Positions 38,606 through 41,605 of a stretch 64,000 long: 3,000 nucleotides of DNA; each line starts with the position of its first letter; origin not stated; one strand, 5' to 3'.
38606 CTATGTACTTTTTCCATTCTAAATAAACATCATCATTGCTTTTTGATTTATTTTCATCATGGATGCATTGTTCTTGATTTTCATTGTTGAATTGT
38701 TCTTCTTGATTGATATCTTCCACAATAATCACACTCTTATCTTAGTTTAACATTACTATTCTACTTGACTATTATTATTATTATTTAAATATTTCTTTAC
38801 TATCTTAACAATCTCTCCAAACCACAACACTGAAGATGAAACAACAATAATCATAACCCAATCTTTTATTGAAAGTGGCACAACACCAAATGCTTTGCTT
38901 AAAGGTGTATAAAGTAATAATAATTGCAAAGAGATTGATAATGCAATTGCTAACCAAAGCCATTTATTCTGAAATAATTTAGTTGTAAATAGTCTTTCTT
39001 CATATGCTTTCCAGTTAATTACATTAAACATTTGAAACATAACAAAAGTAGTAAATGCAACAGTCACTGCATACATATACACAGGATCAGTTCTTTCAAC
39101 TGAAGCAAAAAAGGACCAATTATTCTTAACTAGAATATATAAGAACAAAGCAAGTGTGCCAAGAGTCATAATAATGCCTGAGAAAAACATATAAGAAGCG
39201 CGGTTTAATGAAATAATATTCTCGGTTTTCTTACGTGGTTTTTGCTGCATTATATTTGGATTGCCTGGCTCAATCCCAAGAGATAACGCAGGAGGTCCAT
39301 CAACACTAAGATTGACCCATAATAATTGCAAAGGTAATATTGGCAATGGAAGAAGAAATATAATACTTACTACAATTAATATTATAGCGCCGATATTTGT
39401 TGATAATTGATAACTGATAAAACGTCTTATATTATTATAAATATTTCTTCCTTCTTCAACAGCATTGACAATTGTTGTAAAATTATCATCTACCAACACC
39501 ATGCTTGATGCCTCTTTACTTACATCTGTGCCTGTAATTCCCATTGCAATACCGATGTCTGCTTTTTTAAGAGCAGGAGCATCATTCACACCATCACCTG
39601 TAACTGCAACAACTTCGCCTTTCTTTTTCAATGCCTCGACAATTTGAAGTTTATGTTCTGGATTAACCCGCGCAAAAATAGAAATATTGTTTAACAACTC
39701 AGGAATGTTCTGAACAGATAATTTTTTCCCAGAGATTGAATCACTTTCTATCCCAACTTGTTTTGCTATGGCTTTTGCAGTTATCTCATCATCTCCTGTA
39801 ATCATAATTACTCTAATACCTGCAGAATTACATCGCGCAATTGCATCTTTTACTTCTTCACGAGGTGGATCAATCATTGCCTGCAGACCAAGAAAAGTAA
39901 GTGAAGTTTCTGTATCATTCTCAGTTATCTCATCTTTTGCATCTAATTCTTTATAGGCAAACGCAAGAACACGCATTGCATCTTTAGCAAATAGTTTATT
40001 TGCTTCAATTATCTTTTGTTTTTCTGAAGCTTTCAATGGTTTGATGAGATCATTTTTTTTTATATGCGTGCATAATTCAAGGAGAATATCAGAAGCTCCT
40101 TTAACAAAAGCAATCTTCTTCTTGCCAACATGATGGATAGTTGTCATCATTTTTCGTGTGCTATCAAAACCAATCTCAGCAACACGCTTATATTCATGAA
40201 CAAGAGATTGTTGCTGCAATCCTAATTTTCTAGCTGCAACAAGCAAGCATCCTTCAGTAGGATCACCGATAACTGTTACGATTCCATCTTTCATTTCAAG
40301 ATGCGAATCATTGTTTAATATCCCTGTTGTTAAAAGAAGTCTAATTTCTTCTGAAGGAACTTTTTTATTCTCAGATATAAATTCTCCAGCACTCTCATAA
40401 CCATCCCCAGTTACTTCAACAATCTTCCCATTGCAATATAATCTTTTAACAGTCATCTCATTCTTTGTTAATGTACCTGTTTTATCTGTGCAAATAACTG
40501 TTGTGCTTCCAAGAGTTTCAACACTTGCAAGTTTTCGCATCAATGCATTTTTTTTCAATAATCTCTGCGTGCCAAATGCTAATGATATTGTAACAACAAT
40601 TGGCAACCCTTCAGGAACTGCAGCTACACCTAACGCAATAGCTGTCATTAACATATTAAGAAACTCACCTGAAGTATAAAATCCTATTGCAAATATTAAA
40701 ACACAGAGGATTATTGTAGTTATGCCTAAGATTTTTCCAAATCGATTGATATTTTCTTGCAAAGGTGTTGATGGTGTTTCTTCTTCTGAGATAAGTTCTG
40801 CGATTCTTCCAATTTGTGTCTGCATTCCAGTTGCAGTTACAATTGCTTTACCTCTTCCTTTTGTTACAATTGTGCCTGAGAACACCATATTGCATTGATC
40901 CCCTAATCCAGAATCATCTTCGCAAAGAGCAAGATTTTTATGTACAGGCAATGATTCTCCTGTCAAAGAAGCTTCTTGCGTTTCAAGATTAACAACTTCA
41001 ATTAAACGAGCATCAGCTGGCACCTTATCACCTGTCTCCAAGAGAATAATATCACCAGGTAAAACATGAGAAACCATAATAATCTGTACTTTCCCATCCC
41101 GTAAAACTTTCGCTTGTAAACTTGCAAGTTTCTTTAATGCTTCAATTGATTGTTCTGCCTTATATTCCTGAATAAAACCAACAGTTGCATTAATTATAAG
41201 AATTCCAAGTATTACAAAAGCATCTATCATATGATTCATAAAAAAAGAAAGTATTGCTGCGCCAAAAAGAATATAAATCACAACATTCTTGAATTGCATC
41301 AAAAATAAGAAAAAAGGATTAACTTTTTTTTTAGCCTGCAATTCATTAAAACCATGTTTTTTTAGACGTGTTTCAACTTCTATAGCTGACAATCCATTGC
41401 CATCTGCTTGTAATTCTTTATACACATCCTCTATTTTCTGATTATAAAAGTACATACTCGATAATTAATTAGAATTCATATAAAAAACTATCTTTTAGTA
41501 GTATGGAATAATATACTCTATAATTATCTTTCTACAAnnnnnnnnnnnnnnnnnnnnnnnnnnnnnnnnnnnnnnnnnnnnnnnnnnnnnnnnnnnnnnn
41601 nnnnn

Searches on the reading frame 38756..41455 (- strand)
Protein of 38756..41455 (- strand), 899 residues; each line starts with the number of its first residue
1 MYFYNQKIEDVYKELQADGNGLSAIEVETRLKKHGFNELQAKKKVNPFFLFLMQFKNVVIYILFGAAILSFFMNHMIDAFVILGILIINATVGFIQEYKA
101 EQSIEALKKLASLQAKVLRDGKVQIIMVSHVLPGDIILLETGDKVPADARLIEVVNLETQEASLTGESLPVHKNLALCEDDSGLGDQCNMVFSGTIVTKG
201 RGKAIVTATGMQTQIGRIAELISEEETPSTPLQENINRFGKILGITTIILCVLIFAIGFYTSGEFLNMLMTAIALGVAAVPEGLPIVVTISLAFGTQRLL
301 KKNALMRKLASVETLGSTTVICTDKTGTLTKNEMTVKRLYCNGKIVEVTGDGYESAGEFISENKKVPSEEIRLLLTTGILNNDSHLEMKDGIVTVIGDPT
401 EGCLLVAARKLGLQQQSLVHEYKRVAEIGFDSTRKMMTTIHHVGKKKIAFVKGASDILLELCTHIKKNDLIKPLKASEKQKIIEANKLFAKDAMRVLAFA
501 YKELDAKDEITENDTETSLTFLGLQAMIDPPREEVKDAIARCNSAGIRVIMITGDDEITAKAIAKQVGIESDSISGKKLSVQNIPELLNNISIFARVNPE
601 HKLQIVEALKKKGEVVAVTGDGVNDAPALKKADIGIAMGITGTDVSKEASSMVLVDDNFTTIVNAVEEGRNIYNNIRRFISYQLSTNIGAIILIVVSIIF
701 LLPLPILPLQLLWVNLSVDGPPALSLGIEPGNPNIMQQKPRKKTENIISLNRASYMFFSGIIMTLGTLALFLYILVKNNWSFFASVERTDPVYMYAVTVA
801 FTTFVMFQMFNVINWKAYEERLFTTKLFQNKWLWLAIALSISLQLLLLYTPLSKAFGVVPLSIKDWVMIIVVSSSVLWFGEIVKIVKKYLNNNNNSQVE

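Call 10: search_protein_families(library=ncbifam, proteins=[window:38756-41455:-])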
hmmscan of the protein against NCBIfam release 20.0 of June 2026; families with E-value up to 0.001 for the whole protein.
window:38756-41455:- (899 aa): 23 families
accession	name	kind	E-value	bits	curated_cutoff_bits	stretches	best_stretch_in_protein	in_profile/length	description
TIGR01522.1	ATPase-IIA2_Ca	equivalog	7.2e-233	775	798.3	1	7-888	8-851/854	calcium-transporting P-type ATPase, PMR1-type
TIGR01116.1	ATPase-IIA1_Ca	equivalog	1.1e-212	708.4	703.4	1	53-886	3-797/799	calcium-translocating P-type ATPase, SERCA-type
TIGR01517.1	ATPase-IIB_Ca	equivalog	1.2e-162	543.1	507.05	2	369-886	386-879/882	calcium-translocating P-type ATPase, PMCA-type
TIGR01523.1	ATPase-IID_K-Na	equivalog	1.1e-154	516.4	645.05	3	365-892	424-994/997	potassium/sodium efflux P-type ATPase, fungal-type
TIGR01106.1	ATPase-IIC_X-K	subfamily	2.8e-145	485.6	946.1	2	8-573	22-611/997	Na,H/K antiporter P-type ATPase subunit alpha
TIGR01647.1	ATPase-IIIA_H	equivalog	5.3e-138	461.4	615.5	2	21-340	1-308/755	plasma-membrane proton-efflux P-type ATPase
TIGR01524.1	ATPase-IIIB_Mg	equivalog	2.9e-127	425.8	610.75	2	8-338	20-356/867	magnesium-translocating P-type ATPase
NF011702.0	PRK15122.1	subfamily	4.4e-108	362.5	975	2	414-883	435-895/907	magnesium-translocating P-type ATPase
TIGR01494.1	ATPase_P-type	subfamily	4.6e-100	335.3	62.3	3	81-344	1-237/478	HAD-IC family P-type ATPase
TIGR01525.1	ATPase-IB_hvy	subfamily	4.5e-76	256.9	346.25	2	65-341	7-271/560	heavy metal translocating P-type ATPase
TIGR01657.1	P-ATPase-V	hypoth_equivalog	1.3e-70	238.1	618.25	2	9-569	127-697/1055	ATP13A2 family polyamine export P-type ATPase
TIGR01512.1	ATPase-IB2_Cd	subfamily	1e-58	199.3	313.5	3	65-340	7-256/494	cadmium family heavy metal-translocating P-type ATPase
TIGR01511.1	ATPase-IB1_Cu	subfamily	7.1e-54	183.6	397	3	76-340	43-283/542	copper-translocating P-type ATPase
NF008262.1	PRK11033.1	equivalog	1.9e-46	158.9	1005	2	66-340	185-447/731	zinc/cadmium/mercury/lead-transporting ATPase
NF033775.1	P_type_ZntA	exception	5.3e-41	140.7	1240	2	66-345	190-457/732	Zn(II)/Cd(II)/Pb(II) translocating P-type ATPase ZntA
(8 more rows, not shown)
